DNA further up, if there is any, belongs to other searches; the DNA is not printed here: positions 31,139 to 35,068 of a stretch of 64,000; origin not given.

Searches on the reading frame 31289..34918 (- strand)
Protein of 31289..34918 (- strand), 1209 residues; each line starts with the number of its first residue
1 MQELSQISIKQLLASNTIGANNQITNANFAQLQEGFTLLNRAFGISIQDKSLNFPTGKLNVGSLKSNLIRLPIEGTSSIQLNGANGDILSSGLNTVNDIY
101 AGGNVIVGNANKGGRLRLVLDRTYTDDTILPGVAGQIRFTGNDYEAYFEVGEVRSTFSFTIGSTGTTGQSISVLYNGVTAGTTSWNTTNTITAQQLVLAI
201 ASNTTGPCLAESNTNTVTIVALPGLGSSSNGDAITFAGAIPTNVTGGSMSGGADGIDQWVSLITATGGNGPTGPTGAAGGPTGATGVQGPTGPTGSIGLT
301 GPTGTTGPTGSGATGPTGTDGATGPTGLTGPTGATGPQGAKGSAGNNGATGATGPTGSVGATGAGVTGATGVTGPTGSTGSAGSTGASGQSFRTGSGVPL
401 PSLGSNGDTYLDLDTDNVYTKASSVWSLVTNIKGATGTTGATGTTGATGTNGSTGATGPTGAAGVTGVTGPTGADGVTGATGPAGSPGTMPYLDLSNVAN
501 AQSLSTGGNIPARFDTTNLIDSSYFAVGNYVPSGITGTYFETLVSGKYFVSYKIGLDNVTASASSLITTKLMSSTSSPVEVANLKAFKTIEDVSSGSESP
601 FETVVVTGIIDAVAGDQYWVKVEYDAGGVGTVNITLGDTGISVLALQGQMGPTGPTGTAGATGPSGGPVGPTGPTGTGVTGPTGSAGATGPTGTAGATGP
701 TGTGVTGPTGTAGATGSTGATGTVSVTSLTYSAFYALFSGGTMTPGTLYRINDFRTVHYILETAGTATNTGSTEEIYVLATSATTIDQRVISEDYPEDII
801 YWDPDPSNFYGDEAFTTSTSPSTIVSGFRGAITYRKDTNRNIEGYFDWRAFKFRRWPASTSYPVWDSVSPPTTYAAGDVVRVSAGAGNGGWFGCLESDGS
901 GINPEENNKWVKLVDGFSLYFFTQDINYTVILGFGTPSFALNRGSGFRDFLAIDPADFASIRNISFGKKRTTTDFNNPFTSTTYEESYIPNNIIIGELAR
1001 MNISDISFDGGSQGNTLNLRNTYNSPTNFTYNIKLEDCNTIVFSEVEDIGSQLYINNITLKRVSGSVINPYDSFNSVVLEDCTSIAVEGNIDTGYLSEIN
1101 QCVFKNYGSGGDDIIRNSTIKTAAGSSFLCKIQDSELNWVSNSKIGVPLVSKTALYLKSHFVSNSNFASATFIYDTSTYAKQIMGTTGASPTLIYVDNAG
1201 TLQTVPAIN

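Call 17: search_protein_families(library=phrogs, proteins=[window:31289-34918:-], max_evalue=0.0001)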
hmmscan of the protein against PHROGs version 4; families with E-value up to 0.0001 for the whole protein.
window:31289-34918:- (1209 aa): 25 families
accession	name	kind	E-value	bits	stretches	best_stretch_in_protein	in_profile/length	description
phrog_6320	-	tail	3e-52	179.4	3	245-395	65-215/745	tail fiber protein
phrog_5073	-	tail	2.9e-50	172.8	4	241-364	240-358/519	tail fiber protein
phrog_819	-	tail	1.4e-39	137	2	257-486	468-683/1024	tail protein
phrog_8745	-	tail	8.8e-35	120.4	3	647-726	1409-1489/1803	tail fiber protein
phrog_366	-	tail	2.2e-27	97.6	4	646-751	307-388/474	tail fiber protein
phrog_3420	-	unknown function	1e-26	93.8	3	401-489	7-100/929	-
phrog_30509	-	tail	7.8e-24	85.2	2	430-520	50-145/254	collagen like minor tail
phrog_29268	-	unknown function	1.2e-22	80.8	4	285-395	411-520/653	-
phrog_36982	-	unknown function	9.4e-22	77.7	2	430-728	363-655/944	-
phrog_1658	-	unknown function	2.5e-21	77.5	2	647-783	48-189/239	-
phrog_17587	-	tail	8.8e-20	71.7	2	646-719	355-423/641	tail fiber protein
phrog_18350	-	tail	5.4e-18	66.6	2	647-724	113-192/253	tail fiber protein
phrog_28263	-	tail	3.8e-17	61.9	2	162-400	520-753/1400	tail fiber protein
phrog_1806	-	tail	3.3e-15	57.1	1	269-396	108-231/276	collagen like minor tail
phrog_38766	-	head and packaging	1.1e-12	48.3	2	432-488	104-160/478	virion structural protein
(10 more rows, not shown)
